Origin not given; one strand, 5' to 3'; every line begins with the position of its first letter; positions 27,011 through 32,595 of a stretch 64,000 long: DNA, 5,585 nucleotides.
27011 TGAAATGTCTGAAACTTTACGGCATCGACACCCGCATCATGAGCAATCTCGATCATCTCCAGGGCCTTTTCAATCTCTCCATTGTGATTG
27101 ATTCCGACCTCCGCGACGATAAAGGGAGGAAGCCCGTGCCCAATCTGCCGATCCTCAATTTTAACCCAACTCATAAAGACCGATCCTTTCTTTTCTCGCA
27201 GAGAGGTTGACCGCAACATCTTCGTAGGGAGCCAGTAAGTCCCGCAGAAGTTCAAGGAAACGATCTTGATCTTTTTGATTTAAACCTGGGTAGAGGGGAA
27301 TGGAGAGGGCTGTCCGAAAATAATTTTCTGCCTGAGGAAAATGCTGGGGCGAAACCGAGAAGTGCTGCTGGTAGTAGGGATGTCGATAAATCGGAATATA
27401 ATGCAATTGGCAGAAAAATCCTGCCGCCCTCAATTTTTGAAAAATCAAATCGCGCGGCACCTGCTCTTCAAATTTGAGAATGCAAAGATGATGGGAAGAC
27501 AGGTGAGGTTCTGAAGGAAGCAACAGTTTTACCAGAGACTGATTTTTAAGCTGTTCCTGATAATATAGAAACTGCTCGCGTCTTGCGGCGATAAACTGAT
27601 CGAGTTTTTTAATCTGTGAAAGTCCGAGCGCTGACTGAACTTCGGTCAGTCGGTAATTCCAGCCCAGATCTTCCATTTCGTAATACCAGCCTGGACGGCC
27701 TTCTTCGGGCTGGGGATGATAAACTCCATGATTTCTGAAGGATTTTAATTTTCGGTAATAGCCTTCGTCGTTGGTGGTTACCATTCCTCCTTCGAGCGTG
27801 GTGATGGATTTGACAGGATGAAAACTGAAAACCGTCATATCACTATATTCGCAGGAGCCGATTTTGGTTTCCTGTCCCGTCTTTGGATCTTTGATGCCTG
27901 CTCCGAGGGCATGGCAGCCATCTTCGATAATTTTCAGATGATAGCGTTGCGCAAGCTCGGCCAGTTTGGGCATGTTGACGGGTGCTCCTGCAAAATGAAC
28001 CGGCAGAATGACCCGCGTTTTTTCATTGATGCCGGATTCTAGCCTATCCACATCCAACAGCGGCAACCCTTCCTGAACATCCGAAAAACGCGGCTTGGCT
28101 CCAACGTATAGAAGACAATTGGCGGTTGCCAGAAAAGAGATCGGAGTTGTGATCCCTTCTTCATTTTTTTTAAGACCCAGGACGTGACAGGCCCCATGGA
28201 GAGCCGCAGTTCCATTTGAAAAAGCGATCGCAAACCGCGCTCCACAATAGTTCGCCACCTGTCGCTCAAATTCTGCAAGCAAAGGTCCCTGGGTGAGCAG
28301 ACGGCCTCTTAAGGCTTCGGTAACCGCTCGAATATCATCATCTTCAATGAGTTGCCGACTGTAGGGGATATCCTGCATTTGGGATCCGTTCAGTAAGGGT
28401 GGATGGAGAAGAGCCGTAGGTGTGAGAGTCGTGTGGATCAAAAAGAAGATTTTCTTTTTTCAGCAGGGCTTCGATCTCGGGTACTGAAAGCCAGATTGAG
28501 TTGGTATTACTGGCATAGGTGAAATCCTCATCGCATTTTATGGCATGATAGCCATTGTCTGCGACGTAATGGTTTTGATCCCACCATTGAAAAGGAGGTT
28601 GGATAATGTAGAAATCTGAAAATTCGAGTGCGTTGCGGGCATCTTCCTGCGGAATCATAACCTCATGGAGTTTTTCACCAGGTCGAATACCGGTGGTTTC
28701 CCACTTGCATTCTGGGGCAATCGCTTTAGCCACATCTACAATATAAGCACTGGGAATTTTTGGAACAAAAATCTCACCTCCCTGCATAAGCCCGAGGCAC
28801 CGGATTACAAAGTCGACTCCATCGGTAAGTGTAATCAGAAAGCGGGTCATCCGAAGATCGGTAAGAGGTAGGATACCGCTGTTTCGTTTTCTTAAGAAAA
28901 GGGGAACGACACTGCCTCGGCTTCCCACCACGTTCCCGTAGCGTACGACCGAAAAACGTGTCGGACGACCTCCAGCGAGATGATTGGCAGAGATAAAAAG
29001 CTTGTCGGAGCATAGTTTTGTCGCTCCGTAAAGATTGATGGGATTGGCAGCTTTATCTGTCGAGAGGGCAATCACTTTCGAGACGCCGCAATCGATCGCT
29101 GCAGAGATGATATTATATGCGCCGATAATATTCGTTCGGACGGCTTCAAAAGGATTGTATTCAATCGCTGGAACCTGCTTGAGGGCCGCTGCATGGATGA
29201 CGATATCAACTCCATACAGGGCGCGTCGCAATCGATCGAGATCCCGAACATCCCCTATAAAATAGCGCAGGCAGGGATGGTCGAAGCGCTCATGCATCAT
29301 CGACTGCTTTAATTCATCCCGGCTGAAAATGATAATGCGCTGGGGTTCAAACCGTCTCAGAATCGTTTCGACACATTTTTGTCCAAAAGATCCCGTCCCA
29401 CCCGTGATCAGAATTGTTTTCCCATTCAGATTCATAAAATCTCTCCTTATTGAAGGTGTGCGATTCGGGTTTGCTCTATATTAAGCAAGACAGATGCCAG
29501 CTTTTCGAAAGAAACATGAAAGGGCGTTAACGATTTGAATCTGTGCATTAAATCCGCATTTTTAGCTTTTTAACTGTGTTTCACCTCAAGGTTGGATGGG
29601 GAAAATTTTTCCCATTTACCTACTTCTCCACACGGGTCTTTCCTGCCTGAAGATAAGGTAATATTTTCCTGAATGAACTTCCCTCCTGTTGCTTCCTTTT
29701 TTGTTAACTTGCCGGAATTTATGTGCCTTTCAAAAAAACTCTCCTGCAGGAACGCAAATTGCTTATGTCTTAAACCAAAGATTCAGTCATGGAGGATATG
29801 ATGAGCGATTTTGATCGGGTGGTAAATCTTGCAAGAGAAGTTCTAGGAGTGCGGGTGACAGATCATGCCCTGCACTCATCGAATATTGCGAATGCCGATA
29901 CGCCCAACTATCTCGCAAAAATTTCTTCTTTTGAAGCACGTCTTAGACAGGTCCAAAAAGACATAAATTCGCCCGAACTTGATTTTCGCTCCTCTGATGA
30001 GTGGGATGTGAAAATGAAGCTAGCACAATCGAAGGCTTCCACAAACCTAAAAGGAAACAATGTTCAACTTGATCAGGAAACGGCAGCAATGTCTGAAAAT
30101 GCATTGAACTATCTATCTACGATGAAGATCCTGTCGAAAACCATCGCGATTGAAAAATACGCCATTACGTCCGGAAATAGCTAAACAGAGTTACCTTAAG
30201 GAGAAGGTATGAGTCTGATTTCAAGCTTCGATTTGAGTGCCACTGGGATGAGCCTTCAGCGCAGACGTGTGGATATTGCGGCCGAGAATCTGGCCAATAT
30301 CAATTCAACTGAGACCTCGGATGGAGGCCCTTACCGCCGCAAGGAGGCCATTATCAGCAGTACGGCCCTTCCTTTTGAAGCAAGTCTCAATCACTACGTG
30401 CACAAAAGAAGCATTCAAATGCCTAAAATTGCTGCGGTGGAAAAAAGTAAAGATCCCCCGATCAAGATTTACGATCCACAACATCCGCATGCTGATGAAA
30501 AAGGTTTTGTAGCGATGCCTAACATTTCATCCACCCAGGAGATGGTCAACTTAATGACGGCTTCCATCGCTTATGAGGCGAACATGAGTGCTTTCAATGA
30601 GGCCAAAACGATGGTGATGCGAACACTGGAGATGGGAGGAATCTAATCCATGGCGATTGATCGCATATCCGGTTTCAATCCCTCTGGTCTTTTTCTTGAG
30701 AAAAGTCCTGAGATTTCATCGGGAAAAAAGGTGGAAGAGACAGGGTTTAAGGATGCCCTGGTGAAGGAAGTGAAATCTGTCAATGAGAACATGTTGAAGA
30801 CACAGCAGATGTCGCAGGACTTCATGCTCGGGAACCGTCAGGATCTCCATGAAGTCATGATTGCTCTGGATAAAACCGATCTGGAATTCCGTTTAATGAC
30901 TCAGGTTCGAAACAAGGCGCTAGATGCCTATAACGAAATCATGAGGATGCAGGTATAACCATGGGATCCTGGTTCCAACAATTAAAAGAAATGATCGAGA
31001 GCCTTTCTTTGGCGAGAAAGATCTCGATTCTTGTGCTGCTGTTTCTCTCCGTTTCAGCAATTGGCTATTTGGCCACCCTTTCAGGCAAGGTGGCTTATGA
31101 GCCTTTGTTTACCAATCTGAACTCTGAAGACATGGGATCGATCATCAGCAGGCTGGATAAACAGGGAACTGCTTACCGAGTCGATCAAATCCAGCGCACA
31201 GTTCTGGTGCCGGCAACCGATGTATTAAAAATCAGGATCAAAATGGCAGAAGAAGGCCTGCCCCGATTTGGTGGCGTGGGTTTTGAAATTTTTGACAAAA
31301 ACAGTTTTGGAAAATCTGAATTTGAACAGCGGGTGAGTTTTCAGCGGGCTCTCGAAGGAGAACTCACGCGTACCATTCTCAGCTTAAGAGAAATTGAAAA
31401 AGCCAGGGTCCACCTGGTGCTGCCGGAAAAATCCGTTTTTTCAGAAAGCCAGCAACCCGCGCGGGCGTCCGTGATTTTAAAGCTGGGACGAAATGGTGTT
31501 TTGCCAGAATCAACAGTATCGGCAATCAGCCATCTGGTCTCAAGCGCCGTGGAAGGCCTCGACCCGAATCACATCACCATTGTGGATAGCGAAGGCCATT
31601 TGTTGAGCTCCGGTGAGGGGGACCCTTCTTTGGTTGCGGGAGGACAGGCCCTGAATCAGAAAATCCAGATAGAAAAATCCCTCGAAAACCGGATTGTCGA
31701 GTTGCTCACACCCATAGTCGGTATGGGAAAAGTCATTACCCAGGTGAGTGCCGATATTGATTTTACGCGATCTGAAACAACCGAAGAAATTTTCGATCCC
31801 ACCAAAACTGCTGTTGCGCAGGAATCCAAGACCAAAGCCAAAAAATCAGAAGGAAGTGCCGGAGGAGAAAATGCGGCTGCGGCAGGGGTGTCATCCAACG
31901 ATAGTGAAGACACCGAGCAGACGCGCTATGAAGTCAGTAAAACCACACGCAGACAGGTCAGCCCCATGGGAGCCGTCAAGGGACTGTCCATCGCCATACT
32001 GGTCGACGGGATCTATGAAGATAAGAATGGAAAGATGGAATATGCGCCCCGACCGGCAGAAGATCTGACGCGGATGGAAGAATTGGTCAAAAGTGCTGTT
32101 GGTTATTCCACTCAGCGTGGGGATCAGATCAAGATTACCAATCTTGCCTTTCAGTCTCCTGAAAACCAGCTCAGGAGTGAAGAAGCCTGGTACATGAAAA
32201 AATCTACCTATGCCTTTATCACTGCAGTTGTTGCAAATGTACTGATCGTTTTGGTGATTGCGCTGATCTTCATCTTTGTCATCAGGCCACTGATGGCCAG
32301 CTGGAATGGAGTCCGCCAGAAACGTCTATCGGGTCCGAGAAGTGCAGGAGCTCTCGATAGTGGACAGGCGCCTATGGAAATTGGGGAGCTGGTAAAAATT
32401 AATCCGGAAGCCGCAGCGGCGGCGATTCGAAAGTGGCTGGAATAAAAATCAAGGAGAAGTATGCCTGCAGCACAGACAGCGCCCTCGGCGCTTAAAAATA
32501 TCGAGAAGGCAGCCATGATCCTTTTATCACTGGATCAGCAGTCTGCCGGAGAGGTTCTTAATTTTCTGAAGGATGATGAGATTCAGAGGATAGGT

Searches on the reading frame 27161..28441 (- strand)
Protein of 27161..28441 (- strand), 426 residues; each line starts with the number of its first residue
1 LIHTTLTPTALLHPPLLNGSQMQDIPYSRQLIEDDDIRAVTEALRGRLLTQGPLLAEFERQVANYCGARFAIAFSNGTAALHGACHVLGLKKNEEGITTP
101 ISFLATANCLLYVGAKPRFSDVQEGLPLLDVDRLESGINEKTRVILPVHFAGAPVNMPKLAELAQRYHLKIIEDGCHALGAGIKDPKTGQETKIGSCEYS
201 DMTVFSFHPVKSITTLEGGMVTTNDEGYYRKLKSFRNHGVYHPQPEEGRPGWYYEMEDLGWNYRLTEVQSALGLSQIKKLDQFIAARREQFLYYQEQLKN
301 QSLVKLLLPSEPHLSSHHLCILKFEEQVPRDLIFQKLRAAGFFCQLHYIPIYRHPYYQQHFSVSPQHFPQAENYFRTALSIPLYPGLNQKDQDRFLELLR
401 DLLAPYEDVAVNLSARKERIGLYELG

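Call 28: search_protein_families(library=pfam, proteins=[window:27161-28441:-], max_evalue=0.001)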
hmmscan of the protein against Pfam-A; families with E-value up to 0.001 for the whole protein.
window:27161-28441:- (426 aa): 2 families
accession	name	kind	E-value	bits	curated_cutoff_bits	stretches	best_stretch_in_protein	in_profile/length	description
PF01041.23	DegT_DnrJ_EryC1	-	1.4e-99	334.2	19.8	1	32-398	3-358/360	DegT/DnrJ/EryC1/StrS aminotransferase family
PF01212.27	Beta_elim_lyase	-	0.00028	20.7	27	1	55-303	34-235/288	Beta-eliminating lyase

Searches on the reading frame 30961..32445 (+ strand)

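Call 28: search_protein_families(library=pfam, proteins=[window:30961-32445:+], max_evalue=0.001)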
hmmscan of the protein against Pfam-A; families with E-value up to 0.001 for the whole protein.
window:30961-32445:+ (494 aa): 2 families
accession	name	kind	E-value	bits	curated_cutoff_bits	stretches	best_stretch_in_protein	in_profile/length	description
PF01514.23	YscJ_FliF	-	6.8e-61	205.7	24.4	1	43-216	3-178/179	Secretory protein of YscJ/FliF family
PF08345.17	YscJ_FliF_C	-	2.1e-37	129.3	23.8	1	249-397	1-147/147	Flagellar M-ring protein C-terminal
